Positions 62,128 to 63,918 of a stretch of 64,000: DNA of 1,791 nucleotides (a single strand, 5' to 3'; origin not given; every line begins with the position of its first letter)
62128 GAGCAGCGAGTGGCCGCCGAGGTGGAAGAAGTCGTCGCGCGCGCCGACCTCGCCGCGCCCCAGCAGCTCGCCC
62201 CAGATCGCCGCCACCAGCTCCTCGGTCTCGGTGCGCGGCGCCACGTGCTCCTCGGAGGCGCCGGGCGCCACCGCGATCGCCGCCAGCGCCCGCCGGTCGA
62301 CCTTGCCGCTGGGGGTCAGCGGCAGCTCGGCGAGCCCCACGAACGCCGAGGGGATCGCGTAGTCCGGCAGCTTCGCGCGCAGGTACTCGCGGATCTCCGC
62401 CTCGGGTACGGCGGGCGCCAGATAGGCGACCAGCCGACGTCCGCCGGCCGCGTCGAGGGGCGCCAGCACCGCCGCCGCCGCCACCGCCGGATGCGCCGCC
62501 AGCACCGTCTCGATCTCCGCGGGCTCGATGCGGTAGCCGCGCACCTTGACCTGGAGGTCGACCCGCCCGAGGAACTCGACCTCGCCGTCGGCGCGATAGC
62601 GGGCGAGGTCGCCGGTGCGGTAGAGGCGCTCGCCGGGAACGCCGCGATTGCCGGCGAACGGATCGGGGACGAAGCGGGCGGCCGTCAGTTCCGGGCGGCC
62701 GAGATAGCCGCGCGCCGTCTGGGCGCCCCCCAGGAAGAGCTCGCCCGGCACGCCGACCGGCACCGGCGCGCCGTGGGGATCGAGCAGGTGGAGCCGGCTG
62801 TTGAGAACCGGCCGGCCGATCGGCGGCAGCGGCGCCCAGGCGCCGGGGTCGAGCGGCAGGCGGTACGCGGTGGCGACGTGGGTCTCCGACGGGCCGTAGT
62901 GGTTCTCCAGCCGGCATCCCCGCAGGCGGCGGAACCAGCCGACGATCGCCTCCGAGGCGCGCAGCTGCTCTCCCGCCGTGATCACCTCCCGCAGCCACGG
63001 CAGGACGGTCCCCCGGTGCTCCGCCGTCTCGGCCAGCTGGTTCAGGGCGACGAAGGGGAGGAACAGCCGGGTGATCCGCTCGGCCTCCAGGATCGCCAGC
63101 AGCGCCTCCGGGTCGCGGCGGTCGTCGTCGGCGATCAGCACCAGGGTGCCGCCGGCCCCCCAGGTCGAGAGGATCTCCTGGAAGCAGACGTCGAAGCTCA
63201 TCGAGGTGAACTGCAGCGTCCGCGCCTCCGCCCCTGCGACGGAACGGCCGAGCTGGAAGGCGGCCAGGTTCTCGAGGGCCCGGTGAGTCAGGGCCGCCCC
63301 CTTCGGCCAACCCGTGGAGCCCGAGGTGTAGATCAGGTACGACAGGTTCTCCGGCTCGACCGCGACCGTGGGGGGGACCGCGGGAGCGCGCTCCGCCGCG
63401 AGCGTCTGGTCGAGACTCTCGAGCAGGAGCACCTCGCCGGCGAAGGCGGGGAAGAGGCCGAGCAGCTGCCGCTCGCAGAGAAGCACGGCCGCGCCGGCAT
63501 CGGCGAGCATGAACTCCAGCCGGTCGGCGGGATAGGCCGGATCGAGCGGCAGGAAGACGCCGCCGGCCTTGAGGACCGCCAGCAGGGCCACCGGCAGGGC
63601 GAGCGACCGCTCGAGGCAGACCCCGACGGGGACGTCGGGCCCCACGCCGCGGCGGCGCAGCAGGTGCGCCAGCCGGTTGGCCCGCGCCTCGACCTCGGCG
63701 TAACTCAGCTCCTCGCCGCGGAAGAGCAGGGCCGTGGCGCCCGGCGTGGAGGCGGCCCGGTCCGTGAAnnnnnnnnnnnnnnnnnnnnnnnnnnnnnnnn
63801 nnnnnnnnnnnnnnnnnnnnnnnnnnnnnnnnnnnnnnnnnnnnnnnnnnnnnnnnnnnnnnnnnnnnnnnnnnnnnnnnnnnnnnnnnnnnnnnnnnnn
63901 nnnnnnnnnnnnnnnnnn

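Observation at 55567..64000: Near-identical Pro-type modules (i and i+2) within one NRPS gene: a recent internal module duplication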

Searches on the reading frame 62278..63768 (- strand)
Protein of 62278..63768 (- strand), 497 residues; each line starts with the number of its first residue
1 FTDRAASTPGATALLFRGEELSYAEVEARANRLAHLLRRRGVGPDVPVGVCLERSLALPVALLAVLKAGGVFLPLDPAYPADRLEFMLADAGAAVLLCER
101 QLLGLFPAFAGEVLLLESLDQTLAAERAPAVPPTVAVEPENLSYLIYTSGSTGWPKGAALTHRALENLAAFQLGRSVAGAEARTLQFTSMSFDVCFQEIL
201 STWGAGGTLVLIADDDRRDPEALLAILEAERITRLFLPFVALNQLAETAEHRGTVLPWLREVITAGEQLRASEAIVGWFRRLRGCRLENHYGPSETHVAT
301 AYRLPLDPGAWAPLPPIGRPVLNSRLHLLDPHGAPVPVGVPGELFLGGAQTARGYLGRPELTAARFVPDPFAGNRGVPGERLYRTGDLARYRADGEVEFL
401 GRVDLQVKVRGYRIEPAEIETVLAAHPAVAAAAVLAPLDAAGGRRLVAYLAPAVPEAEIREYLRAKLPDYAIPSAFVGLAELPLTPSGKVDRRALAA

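Call 24: find_related_loci(query=window:62278-63768:-, collection=metagenome_contigs, flank=10000)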
Query window:62278-63768:- (497 aa) in metagenome_contigs; peptide patterns used: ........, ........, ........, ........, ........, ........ (x = any residue, [..] = any of these).
600 stretches matched a pattern (row limit reached: there are more); 272 encode a relative of the query (tblastn E <= 1e-3); the best 80 are kept; 79 distinct loci.
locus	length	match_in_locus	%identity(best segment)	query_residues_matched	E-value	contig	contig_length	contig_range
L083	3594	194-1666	66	1-495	0e+0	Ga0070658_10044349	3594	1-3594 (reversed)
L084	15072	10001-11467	55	4-495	2e-161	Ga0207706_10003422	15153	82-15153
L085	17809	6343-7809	55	4-495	2e-161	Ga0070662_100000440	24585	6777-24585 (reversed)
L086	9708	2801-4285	52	1-497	7e-154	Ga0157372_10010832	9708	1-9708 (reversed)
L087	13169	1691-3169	47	1-495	9e-143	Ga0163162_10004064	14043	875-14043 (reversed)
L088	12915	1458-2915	51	4-492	8e-143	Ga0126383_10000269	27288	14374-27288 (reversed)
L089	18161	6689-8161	51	1-497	3e-142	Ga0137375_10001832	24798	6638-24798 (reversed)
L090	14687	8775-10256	48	1-497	2e-141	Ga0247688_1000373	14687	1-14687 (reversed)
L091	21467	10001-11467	48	1-497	1e-140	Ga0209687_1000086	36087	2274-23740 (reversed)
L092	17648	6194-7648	46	1-491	3e-130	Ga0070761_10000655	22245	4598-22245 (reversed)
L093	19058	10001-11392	47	1-497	2e-122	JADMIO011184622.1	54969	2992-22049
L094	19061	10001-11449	47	1-497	5e-126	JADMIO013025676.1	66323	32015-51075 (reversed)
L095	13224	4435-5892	45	1-497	5e-113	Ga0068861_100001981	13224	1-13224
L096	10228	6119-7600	45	1-495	5e-112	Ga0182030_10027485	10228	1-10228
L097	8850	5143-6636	43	1-497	1e-111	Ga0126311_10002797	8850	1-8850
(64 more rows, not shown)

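Call 33: search_solved_structures(query=window:62278-63768:-, max_evalue=1e-40, show_alignments=0)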
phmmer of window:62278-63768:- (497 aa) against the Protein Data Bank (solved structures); distinct sequences matched with E-value up to 1e-40: 70 (the best 60 are shown).
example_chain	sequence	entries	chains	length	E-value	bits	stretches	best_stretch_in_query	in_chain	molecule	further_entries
6mfy_A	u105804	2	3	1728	4.1e-190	636.3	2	3-495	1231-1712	Linear gramicidin synthase subunit A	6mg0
9be4_A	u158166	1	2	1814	4.9e-190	636.1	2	3-495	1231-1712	Linear gramicidin synthase subunit A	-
9be3_A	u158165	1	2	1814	4.9e-190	636.1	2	3-495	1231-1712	Linear gramicidin synthase subunit A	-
6mfz_A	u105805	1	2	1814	4.9e-190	636.1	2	3-495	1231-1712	Linear gramicidin synthase subunit A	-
9meh_A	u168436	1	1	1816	4.9e-190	636.1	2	3-495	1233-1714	Linear gramicidin synthase subunit A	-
8xjz_C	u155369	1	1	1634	8.5e-118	397.8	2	9-495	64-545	Peptide synthetase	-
9bfd_B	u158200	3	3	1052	1.6e-116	393.6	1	1-495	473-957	Tyrocidine synthase 2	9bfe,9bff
4d4g_A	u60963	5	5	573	2.4e-107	363.4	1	4-495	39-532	APNAA1 | APNA A1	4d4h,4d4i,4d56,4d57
6p1j_A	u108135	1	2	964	2.4e-105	356.7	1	4-495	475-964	Txo2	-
8hlk_A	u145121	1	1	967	7.9e-100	338.6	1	1-495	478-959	Microcystin synthetase B (Fragment)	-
5u89_A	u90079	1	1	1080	1.1e-99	338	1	3-497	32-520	Amino acid adenylation domain protein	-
6ea3_B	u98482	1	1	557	1.1e-94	321.7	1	3-495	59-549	adenylation domain of Fuscachelin synthetase component H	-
9bfd_A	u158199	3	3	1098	2.7e-94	320.3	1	1-495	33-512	Tyrocidine synthase 1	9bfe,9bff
8jbr_A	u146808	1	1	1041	3.5e-94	319.9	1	2-495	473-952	McyA protein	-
5es6_A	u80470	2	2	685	3.6e-91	310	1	3-495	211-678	Linear gramicidin synthase subunit A | Linear gramicidin synthetase subunit A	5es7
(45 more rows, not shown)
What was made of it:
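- Closest known: Proline-activating A domains TycB module 1 and GrsB module 1. Different: Overall sequence is distant (E 1e-116 for the whole domain; call 33).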

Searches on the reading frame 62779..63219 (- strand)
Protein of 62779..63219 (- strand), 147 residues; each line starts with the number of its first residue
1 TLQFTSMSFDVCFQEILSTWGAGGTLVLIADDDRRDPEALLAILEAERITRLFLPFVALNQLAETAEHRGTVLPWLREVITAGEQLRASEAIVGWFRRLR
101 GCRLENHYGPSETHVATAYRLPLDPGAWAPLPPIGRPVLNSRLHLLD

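Call 34: search_solved_structures(query=window:62779-63219:-, max_evalue=0.00001, show_alignments=5)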
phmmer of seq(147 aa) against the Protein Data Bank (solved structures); distinct sequences matched with E-value up to 0.00001: 26.
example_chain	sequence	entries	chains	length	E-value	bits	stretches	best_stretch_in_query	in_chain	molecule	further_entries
9bfd_B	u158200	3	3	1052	1.9e-26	96.1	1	2-147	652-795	Tyrocidine synthase 2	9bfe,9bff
8p5o_A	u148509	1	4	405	6.5e-26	94.4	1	2-147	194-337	Gramicidin S synthase 2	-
7xbs_A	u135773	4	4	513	1.1e-14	57.9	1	5-147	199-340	CmnG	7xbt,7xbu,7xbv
6mfy_A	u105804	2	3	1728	1.5e-12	51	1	5-146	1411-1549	Linear gramicidin synthase subunit A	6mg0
9be3_A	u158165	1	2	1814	1.8e-12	50.8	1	5-146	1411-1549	Linear gramicidin synthase subunit A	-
9be4_A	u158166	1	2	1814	1.8e-12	50.8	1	5-146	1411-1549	Linear gramicidin synthase subunit A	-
9meh_A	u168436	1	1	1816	1.8e-12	50.8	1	5-146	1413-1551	Linear gramicidin synthase subunit A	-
6mfz_A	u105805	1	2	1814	1.8e-12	50.8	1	5-146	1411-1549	Linear gramicidin synthase subunit A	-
6ea3_B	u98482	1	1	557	2.4e-12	50.4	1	3-147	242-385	adenylation domain of Fuscachelin synthetase component H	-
8xjz_C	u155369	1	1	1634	1.4e-11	47.8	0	4-147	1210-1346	Peptide synthetase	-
5u89_A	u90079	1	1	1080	2.4e-09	40.6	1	2-147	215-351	Amino acid adenylation domain protein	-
8hlk_A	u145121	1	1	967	1e-07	35.4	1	3-147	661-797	Microcystin synthetase B (Fragment)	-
5n81_A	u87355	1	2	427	2e-07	34.4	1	4-146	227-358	Tyrocidine synthase 1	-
5n82_A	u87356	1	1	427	3.9e-07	33.4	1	4-146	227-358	Tyrocidine synthase 1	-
9up2_A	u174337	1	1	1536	4.4e-07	33.3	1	3-146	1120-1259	PvdL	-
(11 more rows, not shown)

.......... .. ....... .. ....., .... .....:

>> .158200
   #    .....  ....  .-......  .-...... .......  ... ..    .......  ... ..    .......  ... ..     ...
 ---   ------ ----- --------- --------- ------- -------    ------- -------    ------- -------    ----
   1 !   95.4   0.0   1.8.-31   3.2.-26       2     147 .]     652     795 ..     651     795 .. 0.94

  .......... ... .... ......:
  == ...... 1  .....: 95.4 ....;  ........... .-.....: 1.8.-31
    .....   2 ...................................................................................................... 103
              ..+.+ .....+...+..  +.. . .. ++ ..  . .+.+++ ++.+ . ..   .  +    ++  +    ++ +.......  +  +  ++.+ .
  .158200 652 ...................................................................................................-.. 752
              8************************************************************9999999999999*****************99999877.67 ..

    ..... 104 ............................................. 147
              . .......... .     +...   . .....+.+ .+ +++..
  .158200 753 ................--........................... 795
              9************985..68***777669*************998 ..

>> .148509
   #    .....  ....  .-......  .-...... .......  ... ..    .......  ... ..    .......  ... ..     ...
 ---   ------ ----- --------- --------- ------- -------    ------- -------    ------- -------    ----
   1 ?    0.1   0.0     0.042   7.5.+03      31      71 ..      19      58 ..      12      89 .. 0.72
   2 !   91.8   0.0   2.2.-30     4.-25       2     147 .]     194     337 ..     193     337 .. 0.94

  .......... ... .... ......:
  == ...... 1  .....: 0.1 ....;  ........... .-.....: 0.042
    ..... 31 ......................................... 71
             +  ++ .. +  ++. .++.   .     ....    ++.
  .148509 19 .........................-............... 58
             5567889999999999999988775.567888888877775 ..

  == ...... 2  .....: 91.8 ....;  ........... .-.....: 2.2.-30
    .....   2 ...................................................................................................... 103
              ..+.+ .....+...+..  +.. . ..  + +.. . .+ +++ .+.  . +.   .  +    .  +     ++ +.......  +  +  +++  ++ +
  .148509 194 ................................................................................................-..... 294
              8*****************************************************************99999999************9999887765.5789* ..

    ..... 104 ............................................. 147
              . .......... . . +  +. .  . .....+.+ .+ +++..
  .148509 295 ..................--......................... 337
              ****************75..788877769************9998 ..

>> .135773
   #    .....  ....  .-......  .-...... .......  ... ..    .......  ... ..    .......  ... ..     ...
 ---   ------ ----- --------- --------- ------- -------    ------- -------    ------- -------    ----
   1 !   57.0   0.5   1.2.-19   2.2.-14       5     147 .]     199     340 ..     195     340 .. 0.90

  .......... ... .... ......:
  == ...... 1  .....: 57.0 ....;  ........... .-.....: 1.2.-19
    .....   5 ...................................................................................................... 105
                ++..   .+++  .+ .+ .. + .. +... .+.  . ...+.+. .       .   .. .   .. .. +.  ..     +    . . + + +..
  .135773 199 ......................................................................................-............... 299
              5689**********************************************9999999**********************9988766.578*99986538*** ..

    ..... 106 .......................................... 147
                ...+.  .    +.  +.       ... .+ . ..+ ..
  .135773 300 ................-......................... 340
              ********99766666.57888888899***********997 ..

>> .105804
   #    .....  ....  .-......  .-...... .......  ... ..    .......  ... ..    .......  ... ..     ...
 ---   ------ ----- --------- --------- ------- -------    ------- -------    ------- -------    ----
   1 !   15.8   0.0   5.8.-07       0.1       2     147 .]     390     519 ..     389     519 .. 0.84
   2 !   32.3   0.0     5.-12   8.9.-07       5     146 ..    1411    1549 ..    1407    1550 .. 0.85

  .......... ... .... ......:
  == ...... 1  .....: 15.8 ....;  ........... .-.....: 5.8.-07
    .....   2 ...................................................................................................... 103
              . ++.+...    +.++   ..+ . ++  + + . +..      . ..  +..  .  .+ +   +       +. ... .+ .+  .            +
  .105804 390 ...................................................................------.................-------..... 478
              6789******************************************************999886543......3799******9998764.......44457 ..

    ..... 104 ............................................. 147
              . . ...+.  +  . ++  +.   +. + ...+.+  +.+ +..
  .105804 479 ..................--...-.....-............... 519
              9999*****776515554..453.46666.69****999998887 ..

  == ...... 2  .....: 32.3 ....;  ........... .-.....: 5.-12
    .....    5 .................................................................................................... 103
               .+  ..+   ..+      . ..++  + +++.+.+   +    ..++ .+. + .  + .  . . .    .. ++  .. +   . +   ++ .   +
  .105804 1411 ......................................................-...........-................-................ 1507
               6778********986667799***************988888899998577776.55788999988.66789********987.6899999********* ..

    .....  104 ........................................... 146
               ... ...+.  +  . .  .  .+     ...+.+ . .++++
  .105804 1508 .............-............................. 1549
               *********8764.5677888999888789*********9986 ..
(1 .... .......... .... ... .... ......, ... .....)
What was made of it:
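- On Proline-activating A domains: The pocket segment hits TycB1 (96 bits) and GrsB1 (94 bits); the next hit, CmnG, scores 58 bits (call 34).
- Closest known: Proline-activating A domains TycB module 1 and GrsB module 1. Same: The code is DVQLIA(H/Q)V(A/V)K. These are the best solved-structure matches by a wide margin (call 34).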
